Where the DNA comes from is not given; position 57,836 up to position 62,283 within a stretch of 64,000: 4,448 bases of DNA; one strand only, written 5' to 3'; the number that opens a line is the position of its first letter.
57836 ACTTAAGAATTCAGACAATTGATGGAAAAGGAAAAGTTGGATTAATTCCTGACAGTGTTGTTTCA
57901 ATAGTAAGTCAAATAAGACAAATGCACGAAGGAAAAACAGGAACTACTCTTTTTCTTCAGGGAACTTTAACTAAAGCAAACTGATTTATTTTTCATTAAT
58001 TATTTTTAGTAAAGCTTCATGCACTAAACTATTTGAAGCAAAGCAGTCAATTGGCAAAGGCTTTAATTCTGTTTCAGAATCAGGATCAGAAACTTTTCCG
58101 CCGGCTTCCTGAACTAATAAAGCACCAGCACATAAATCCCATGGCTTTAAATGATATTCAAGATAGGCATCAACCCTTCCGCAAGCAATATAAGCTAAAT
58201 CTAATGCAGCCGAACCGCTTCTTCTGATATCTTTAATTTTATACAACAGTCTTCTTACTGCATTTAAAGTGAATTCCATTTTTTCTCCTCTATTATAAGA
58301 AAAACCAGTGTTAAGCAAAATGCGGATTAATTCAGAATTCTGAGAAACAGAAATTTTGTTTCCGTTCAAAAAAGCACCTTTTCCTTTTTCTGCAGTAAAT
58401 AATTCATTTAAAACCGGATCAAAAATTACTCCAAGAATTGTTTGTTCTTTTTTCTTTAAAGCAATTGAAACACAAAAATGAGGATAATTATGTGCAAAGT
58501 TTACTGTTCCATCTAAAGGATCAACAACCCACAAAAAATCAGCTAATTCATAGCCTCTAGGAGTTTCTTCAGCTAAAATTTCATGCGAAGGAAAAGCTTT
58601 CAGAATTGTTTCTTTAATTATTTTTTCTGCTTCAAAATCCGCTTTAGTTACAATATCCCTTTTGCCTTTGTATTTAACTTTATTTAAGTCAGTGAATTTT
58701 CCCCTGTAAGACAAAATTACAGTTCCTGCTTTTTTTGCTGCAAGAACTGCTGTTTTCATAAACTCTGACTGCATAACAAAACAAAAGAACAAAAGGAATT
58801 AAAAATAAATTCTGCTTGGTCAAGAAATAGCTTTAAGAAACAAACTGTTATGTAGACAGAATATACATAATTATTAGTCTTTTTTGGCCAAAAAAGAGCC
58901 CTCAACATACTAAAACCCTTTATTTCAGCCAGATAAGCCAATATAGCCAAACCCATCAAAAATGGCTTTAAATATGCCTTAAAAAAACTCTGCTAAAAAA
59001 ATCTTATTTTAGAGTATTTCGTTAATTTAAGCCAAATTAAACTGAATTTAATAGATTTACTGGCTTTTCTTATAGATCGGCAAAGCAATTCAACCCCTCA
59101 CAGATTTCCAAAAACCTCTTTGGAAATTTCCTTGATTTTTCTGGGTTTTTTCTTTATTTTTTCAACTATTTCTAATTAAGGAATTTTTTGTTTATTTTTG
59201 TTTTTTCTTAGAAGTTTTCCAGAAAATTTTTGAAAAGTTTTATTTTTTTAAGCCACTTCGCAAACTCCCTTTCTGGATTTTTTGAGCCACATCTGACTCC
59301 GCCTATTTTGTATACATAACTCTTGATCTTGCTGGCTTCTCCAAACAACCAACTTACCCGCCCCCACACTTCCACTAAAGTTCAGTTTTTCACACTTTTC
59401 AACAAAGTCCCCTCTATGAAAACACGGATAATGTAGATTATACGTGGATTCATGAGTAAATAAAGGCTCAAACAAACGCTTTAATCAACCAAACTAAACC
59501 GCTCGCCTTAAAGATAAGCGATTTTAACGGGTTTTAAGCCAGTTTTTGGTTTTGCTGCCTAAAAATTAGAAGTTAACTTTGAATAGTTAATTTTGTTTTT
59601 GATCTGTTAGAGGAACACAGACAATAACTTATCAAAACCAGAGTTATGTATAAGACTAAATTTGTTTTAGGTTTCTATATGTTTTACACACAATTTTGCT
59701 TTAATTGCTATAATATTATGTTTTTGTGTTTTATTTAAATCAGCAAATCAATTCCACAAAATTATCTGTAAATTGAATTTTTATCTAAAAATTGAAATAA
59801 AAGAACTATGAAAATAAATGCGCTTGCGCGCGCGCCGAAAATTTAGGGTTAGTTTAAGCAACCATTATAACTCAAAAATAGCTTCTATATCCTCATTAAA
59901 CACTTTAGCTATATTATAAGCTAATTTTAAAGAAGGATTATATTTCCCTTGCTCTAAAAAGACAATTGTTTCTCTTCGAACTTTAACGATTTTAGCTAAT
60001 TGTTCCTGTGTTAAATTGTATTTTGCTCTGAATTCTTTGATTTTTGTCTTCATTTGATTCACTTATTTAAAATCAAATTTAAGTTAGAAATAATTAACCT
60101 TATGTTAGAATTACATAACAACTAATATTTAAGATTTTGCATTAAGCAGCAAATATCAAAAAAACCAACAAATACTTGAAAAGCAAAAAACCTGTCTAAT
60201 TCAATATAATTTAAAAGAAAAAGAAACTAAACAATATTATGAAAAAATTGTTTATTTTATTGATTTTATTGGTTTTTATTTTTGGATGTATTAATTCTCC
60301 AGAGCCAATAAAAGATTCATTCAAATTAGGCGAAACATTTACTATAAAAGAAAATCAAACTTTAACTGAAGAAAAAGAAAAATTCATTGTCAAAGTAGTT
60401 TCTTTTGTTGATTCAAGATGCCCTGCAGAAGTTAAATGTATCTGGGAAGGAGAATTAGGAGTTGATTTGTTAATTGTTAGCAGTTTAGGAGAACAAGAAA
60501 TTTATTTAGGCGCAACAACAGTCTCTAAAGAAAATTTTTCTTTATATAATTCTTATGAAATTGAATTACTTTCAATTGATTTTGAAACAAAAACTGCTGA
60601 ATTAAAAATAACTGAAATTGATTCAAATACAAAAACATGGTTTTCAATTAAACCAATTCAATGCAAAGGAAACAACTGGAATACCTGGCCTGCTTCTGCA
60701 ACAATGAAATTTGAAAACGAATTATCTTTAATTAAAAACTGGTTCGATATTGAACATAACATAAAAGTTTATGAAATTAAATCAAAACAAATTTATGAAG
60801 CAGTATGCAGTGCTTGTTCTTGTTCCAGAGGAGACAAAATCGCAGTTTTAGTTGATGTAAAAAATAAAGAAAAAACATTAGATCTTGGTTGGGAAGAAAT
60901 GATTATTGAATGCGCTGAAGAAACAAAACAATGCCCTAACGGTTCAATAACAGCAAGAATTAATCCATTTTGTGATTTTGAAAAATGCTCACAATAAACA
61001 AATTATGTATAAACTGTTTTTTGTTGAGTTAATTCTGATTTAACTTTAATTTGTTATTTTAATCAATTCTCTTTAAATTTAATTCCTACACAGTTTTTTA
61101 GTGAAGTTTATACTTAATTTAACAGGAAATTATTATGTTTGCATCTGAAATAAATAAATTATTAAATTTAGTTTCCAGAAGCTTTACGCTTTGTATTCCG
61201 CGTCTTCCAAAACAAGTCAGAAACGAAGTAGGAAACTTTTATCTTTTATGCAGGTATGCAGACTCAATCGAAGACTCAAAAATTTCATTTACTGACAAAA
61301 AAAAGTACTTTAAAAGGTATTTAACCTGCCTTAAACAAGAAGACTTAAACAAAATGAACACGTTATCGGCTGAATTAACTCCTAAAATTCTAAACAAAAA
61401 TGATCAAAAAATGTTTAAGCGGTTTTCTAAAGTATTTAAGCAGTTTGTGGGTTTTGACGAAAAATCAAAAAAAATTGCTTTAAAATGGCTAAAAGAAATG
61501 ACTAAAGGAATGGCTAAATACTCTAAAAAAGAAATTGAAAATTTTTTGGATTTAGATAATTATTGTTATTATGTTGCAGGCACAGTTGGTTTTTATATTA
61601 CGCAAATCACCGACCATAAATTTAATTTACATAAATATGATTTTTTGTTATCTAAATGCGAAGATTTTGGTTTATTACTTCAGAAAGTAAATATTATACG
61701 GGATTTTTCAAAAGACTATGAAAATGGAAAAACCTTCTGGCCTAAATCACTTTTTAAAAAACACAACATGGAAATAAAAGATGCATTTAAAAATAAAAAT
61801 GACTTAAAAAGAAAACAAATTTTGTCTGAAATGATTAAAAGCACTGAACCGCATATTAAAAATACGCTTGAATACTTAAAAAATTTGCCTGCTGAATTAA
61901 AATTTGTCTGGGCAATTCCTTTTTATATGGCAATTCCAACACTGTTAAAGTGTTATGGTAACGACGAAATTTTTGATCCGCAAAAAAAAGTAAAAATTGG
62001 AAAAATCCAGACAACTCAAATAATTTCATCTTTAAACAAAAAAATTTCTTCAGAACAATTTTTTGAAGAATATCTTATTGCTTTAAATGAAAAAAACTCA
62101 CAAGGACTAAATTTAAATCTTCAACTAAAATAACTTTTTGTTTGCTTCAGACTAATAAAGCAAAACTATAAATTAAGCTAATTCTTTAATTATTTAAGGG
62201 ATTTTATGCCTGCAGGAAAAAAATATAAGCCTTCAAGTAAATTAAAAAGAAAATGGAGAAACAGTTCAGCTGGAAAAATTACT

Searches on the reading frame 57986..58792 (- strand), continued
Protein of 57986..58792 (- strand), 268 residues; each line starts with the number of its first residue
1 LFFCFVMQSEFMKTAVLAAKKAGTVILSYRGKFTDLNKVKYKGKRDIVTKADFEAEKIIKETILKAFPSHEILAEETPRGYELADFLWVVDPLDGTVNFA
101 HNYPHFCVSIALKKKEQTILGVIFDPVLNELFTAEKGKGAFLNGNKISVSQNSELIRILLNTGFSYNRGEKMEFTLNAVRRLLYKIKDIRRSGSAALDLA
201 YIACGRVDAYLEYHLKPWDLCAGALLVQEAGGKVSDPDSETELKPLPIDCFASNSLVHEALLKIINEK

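Call 82: find_encoding_contigs(protein=P0132, flank=3000, max_places=2)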
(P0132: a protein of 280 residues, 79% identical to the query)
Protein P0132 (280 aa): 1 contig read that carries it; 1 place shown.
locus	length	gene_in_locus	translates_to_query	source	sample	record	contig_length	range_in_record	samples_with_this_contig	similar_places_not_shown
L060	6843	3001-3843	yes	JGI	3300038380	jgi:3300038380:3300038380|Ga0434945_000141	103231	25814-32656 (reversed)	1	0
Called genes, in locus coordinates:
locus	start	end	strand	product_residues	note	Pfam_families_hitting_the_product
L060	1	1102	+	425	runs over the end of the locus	PF00374:NiFeSe_Hases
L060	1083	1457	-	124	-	-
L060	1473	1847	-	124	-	PF18894:PhageMetallopep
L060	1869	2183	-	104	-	PF01906:YbjQ_1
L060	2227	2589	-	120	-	PF03479:PCC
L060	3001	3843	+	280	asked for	PF02899:Phage_int_SAM_1 (weak), PF13495:Phage_int_SAM_4, PF00589:Phage_integrase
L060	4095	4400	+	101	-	PF05239:PRC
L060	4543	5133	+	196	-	-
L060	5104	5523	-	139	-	-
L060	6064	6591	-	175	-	PF02002:TFIIE_alpha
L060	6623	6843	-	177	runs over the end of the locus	PF00588:SpoU_methylase (weak), PF01994:Trm56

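Call 83: find_encoding_contigs(protein=P0137, flank=10000, max_places=1)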
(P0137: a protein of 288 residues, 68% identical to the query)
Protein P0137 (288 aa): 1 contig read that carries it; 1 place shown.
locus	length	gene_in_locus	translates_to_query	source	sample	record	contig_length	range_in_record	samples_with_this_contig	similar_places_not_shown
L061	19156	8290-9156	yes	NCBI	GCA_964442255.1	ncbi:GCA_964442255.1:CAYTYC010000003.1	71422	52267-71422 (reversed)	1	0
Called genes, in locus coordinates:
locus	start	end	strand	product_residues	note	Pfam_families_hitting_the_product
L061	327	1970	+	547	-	PF01978:TrmB (faint), PF12802:MarR_2 (faint), PF19502:DUF6036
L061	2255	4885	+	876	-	PF01326:PPDK_N, PF00391:PEP-utilizers, PF02896:PEP-utilizers_C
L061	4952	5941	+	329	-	PF00106:adh_short (faint), PF01073:3Beta_HSD, PF01370:Epimerase, PF02719:Polysacc_synt_2, PF04321:RmlD_sub_bind, PF07993:NAD_binding_4, PF16363:GDP_Man_Dehyd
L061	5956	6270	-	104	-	PF01906:YbjQ_1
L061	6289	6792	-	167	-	-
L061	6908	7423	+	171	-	-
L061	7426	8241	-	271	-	PF03630:Fumble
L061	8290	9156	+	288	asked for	PF02899:Phage_int_SAM_1, PF13495:Phage_int_SAM_4, PF00589:Phage_integrase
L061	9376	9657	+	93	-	PF05239:PRC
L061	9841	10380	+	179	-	-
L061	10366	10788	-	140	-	-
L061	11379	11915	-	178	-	PF02002:TFIIE_alpha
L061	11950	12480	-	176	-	PF01994:Trm56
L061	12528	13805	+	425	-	PF02403:Seryl_tRNA_N, PF00587:tRNA-synt_2b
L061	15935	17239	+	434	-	PF00709:Adenylsucc_synt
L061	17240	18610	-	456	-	PF00206:Lyase_1, PF08328:ASL_C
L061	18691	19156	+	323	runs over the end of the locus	PF01259:SAICAR_synt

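Call 107: search_protein_families(library=pfam, proteins=[L049:6866-7399:+], max_evalue=0.01)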
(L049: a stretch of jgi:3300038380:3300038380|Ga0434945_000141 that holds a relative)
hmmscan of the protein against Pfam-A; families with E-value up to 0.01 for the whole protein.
L049:6866-7399:+ (177 aa): 1 family
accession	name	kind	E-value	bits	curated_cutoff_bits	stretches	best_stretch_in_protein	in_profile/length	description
PF00961.24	LAGLIDADG_1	-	1.1e-15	58.7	23.1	1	8-127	2-101/102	LAGLIDADG endonuclease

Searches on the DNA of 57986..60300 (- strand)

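Call 4: search_rna_families(source=window, start=58600, end=60300, threshold=evalue, max_evalue=10, show_alignments=3)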
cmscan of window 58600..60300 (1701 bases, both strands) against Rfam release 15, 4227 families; matches with E-value up to 10: 9.
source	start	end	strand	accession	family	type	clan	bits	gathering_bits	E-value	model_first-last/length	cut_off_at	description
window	59718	59765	+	RF00743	mir-308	Gene; miRNA;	-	20.1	60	0.42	9-55/63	no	mir-308 microRNA precursor family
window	59556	59623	+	RF00606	SNORD93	Gene; snRNA; snoRNA; CD-box;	-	18.7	60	3.4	1-74/74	no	Small nucleolar RNA SNORD93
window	59220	59271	-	RF03894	mir-5736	Gene; miRNA;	-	18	90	4.6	1-80/80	no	mir-5736 microRNA precursor family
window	58947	59018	-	RF00047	mir-2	Gene; miRNA;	-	17.7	45.5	4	1-72/72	no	mir-2 microRNA precursor family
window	58673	58698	-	RF01108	BMV3_UPD-PK1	Cis-reg;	-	16.4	38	4.7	1-26/26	no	Pseudoknot of upstream pseudoknot domain (UPD) of the 3'UTR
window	58728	58845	+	RF00432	SNORA51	Gene; snRNA; snoRNA; HACA-box;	-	16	50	6.7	1-133/133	no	Small nucleolar RNA SNORA51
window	59574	59646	+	RF01172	sn2343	Gene; snRNA; snoRNA; CD-box;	-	14.5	60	7.6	1-78/78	no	Small nucleolar RNA sn2343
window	58724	58759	-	RF03050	RAGATH-25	Gene; sRNA;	-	14.2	49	3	1-50/50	no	RAGATH-25 RNA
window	59611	59669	+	RF00441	snoZ242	Gene; snRNA; snoRNA; CD-box;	-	13.1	90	3.5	1-198/198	no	Small nucleolar RNA Z242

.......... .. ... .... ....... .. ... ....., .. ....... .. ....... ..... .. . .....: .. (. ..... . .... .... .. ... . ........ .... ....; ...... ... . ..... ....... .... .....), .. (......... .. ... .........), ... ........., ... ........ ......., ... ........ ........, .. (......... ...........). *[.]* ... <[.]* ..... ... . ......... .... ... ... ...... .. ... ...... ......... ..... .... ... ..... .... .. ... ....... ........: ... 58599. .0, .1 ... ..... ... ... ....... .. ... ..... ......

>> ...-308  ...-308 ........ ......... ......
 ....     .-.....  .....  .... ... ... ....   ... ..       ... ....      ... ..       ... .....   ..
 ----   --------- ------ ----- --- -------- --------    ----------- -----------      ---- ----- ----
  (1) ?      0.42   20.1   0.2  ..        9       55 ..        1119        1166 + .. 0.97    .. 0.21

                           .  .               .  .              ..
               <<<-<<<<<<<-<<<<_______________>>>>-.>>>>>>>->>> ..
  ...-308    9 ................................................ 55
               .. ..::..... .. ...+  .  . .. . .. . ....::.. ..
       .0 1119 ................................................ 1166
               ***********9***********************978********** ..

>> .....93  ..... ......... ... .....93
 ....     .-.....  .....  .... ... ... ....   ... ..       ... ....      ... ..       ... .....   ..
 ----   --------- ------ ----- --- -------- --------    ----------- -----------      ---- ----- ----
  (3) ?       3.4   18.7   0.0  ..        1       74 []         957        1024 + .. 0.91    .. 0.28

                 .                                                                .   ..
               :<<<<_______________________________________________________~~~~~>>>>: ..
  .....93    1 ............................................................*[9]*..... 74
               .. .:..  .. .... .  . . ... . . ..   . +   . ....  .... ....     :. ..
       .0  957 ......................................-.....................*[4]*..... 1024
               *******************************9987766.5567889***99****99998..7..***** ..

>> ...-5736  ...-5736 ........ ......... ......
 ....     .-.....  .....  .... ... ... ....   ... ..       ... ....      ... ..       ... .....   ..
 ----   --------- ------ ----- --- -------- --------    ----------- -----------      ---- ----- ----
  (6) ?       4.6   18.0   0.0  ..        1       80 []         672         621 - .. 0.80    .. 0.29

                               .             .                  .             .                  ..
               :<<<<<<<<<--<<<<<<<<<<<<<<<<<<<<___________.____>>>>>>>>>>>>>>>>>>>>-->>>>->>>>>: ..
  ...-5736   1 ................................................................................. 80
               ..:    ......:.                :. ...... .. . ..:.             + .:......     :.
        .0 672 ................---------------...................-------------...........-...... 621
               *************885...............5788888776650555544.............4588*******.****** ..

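Call 53: search_rna_families(sources=[L001, L002, L004, L005, L046, L049, L052, L055], threshold=gathering)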
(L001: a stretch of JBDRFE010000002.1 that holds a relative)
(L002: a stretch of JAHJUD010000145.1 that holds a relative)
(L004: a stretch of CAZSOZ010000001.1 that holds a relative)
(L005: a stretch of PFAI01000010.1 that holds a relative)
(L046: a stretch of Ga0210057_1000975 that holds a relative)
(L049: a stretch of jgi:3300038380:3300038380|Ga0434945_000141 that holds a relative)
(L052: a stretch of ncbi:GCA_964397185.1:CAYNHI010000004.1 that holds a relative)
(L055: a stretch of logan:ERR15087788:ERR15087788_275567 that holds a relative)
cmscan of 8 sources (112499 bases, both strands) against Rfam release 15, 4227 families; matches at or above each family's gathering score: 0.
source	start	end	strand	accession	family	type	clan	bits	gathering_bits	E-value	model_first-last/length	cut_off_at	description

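Call 98: search_dna_similar(query=window:58793-59864:+, collection=plasmids, mode=distant, max_rows=5)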
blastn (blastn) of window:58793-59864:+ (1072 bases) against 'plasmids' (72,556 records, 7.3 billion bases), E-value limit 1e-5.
No match.

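Call 99: search_dna_similar(query=window:58793-59864:+, collection=phages, mode=distant, max_rows=5)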
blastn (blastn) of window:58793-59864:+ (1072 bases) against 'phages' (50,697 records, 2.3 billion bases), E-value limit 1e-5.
No match.

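Call 106: search_rna_families(sources=[L056, L058, L060, L061, L050], threshold=gathering)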
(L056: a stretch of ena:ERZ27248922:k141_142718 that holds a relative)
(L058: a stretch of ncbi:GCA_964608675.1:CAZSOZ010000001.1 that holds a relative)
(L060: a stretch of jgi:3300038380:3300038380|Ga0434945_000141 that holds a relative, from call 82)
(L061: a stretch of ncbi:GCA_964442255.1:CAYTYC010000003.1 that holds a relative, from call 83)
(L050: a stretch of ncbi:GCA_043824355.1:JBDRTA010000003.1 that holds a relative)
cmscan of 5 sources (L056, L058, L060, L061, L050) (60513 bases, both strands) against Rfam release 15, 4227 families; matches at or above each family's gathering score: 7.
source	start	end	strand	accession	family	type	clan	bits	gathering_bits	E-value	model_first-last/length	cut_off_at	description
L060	5809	5883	-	RF00005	tRNA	Gene; tRNA;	CL00001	65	29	7.2e-12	1-71/71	no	tRNA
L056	5940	6014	-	RF00005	tRNA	Gene; tRNA;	CL00001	63.7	29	1.6e-11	1-71/71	no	tRNA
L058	5897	5971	-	RF00005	tRNA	Gene; tRNA;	CL00001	63.7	29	1.6e-11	1-71/71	no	tRNA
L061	11061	11153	-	RF00005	tRNA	Gene; tRNA;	CL00001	51.3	29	4.3e-08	1-71/71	no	tRNA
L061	14168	14275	+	RF00005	tRNA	Gene; tRNA;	CL00001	49.7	29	1.2e-07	1-71/71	no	tRNA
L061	14012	14078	+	RF00005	tRNA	Gene; tRNA;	CL00001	33.3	29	0.0038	5-66/71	no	tRNA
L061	15169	15221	+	RF00005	tRNA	Gene; tRNA;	CL00001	30.9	29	0.017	9-63/71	no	tRNA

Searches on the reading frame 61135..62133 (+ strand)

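Call 12: search_protein_families(library=pfam, proteins=[window:61135-62133:+], max_evalue=0.01)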
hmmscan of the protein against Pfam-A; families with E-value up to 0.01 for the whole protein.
window:61135-62133:+ (332 aa): 1 family
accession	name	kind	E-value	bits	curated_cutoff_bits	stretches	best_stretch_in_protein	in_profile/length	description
PF00494.24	SQS_PSY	-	1.2e-43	150.2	26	1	13-290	4-261/263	Squalene/phytoene synthase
